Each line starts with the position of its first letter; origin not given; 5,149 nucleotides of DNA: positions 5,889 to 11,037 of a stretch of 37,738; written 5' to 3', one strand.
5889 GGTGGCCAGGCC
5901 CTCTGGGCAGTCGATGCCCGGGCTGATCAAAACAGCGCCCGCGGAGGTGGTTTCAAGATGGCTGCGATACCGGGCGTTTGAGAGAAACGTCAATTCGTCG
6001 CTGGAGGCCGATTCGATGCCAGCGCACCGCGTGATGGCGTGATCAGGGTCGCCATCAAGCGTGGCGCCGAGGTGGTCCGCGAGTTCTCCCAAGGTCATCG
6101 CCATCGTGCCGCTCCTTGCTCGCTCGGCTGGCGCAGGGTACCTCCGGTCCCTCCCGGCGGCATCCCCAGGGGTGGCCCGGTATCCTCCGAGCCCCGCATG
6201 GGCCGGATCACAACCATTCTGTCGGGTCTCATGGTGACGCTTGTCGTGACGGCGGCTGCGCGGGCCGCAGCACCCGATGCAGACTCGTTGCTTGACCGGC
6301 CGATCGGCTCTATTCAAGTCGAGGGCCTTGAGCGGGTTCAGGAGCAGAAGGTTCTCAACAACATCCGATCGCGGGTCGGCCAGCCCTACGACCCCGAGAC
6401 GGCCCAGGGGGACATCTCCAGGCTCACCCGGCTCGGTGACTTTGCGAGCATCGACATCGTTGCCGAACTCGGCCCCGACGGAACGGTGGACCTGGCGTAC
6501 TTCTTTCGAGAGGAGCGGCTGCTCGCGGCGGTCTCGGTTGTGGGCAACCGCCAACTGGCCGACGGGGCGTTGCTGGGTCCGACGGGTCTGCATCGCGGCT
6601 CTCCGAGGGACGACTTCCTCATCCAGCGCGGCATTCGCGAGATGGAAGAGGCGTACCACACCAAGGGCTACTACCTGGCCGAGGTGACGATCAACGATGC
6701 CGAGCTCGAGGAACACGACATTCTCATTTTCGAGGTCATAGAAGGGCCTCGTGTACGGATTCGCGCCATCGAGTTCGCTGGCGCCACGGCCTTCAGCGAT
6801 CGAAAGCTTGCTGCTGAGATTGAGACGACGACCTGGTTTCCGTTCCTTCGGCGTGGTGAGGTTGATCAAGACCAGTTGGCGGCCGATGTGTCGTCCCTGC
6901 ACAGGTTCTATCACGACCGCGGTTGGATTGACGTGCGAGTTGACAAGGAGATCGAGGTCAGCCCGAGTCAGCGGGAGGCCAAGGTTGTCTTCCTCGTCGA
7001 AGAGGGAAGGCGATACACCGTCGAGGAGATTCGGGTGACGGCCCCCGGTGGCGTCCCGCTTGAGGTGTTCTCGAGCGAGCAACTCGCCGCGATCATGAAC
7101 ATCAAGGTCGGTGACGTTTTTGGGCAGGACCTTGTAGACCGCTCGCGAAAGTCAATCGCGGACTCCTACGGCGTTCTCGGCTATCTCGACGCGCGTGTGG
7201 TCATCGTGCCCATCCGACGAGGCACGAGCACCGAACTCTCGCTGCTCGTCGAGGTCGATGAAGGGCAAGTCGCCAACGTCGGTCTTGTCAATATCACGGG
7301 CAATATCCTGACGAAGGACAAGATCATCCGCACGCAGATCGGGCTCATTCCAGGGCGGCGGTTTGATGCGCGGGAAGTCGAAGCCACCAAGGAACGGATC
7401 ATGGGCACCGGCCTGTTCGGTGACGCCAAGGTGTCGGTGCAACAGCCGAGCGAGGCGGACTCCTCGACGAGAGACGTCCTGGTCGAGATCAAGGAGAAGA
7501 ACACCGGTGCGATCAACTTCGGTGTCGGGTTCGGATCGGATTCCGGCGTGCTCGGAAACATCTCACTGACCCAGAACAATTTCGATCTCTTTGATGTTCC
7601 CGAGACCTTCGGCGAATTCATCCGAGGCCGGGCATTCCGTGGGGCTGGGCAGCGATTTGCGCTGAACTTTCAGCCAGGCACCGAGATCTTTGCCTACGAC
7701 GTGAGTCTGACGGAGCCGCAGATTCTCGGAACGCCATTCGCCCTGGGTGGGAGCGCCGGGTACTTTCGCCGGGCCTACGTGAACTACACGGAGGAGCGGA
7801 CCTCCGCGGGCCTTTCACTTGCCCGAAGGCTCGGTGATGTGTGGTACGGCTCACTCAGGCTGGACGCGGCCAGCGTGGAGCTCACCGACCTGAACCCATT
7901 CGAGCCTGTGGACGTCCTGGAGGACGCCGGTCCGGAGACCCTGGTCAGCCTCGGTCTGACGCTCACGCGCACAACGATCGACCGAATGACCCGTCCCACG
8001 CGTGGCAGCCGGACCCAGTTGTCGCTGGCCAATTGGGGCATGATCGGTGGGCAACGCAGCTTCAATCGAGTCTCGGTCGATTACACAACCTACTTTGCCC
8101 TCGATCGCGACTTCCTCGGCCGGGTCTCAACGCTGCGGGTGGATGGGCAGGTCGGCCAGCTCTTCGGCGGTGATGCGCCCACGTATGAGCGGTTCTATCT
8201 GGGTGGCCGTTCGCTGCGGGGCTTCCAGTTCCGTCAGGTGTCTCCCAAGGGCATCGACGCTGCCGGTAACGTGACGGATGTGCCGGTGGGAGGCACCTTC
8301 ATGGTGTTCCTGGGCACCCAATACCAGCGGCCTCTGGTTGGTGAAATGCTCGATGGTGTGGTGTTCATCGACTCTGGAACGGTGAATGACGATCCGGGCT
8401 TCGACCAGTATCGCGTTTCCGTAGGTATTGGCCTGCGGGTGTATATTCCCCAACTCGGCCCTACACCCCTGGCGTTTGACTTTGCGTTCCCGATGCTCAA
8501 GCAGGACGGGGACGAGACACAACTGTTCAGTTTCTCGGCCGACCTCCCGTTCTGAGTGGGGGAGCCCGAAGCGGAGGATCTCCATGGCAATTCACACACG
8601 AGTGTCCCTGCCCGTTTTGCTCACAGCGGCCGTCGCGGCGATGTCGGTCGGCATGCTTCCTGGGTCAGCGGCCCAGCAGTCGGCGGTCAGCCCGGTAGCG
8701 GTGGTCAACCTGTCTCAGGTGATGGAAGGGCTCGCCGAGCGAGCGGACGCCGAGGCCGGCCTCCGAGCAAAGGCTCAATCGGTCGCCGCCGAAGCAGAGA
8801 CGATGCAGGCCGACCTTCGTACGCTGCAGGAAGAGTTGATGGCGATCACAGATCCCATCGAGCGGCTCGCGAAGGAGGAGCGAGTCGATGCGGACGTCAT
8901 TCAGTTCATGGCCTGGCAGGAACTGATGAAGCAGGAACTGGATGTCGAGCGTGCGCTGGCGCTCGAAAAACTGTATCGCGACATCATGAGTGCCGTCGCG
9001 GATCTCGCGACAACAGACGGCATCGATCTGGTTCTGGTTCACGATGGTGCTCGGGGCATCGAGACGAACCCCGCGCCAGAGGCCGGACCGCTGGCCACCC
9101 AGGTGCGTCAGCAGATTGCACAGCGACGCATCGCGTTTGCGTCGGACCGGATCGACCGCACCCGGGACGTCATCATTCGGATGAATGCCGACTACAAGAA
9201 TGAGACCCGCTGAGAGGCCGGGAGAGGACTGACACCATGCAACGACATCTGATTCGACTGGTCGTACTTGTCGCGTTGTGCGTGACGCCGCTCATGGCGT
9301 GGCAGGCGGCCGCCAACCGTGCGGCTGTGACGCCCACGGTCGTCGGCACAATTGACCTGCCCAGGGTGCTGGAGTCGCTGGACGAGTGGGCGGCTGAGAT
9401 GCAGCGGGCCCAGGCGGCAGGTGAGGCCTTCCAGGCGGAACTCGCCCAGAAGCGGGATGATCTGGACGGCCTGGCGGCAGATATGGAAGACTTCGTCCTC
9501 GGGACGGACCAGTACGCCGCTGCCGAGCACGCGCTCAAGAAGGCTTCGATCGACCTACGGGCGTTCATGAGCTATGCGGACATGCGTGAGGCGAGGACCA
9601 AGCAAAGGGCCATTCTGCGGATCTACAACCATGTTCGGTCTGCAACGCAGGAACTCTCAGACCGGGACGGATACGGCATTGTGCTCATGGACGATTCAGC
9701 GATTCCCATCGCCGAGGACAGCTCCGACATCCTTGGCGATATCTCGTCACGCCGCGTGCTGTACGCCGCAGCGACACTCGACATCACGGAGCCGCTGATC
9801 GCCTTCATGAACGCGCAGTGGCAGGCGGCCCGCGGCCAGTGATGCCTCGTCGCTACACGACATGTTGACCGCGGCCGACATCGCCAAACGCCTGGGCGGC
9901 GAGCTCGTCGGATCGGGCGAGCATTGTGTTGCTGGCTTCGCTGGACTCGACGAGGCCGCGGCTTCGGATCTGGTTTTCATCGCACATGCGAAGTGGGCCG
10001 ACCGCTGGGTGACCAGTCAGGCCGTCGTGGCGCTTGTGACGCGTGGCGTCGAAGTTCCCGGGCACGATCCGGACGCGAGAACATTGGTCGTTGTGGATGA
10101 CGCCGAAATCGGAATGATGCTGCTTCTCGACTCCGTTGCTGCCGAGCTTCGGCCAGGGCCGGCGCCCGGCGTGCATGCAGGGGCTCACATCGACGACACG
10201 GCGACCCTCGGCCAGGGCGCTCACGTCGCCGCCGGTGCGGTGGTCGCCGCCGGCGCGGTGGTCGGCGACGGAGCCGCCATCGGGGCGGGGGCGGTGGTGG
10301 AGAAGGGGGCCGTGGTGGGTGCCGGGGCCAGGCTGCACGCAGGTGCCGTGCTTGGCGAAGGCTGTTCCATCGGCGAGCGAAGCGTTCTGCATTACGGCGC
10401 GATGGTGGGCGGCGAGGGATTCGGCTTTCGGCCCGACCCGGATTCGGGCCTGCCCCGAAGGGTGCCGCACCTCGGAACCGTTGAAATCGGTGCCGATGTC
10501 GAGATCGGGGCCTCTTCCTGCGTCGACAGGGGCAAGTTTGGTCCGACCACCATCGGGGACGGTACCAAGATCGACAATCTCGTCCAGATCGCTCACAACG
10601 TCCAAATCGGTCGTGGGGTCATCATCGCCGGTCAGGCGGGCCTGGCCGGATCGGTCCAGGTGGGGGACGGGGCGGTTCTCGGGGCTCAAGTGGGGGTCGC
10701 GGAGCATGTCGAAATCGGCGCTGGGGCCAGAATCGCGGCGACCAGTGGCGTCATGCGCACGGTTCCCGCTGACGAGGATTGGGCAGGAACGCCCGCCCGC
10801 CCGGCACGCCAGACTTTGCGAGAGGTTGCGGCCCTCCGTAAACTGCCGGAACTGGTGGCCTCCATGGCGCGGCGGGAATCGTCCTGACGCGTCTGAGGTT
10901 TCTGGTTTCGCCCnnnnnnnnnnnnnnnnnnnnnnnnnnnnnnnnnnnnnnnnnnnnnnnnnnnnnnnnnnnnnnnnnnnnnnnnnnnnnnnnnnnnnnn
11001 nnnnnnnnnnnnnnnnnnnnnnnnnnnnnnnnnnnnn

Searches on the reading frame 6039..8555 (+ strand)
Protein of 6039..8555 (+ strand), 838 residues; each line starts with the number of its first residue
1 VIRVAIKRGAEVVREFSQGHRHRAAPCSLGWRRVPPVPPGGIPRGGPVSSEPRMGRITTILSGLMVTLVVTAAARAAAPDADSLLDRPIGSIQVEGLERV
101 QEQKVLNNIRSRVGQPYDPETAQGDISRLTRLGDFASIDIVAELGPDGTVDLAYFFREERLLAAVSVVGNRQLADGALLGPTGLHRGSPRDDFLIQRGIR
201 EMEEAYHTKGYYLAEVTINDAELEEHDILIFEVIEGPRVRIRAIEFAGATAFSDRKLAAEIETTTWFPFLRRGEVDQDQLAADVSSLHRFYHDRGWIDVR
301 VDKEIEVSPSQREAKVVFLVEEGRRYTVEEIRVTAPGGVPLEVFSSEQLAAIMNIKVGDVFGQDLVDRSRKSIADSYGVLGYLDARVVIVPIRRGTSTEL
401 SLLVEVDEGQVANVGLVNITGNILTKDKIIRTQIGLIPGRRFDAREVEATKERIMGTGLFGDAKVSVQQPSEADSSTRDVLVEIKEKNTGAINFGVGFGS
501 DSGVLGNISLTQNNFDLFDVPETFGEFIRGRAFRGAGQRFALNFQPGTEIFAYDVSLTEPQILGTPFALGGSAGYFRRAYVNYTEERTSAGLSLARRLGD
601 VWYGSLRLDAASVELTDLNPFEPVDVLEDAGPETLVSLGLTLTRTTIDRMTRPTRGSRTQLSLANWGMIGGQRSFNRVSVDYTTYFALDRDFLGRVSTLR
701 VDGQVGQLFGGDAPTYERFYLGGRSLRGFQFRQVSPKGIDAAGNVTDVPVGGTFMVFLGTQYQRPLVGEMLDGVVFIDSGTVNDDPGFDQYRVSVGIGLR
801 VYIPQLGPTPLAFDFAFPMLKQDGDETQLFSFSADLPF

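Call 5: search_protein_families(library=pfam, proteins=[window:6039-8555:+], max_evalue=0.01)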
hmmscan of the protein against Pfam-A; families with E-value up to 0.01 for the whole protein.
window:6039-8555:+ (838 aa): 4 families
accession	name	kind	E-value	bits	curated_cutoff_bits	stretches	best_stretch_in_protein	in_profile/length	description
PF01103.29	Omp85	-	3.1e-47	162.1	24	1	533-834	2-321/325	Omp85 superfamily domain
PF07244.20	POTRA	-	1.5e-46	157.4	21.3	5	239-323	1-79/79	Surface antigen variable number repeat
PF08479.16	POTRA_2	-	2.7e-08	34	24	0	195-236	36-76/76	POTRA domain, ShlB-type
PF08478.15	POTRA_1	-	0.0075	17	23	0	417-458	6-47/69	POTRA domain, FtsQ-type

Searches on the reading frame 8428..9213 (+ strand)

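Call 5: search_protein_families(library=pfam, proteins=[window:8556-9203:+], max_evalue=0.01)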
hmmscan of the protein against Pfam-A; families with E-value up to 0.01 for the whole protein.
window:8556-9203:+ (215 aa): 0 families

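Call 86: search_protein_families(library=pfam, proteins=[window:8428-9213:+], max_evalue=0.01)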
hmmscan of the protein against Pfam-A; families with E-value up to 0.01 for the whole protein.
window:8428-9213:+ (261 aa): 1 family
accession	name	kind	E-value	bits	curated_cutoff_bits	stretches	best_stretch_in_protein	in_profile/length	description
PF03938.19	OmpH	-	5.8e-14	52.9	32.4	1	90-211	2-119/141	Outer membrane protein (OmpH-like)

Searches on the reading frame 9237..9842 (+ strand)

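Call 5: search_protein_families(library=pfam, proteins=[window:9237-9842:+], max_evalue=0.01)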
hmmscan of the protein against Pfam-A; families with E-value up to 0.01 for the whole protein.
window:9237-9842:+ (201 aa): 1 family
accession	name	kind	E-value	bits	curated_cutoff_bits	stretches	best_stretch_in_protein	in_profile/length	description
PF03938.19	OmpH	-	7.6e-14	52.5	32.4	1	36-169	2-137/141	Outer membrane protein (OmpH-like)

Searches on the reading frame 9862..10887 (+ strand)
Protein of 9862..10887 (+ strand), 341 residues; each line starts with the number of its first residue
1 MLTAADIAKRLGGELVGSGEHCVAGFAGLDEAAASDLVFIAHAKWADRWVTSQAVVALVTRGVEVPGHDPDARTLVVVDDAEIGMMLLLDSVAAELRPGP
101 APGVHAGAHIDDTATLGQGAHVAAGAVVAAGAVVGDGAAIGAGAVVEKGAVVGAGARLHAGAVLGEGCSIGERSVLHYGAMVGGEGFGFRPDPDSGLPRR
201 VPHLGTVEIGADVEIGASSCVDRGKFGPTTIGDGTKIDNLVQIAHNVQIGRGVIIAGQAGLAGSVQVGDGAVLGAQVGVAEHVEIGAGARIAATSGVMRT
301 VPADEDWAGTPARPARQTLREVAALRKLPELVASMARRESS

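Call 5: search_protein_families(library=pfam, proteins=[window:9862-10887:+], max_evalue=0.01)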
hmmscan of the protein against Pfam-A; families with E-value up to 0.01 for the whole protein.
window:9862-10887:+ (341 aa): 4 families
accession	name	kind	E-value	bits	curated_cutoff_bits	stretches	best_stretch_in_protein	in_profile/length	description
PF00132.30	Hexapep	-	4.5e-30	102.5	27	4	228-263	1-36/36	Bacterial transferase hexapeptide (six repeats)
PF25084.1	LbH_EIF2B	-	5.4e-11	42.9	54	2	212-293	15-89/105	EIF2B subunit epsilon LbH domain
PF04613.19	LpxD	-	5.9e-08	32.9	30.8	1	23-89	4-68/70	UDP-3-O-[3-hydroxymyristoyl] glucosamine N-acyltransferase, LpxD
PF14602.12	Hexapep_2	-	3.2e-06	27.2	27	0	133-164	3-32/34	Hexapeptide repeat of succinyl-transferase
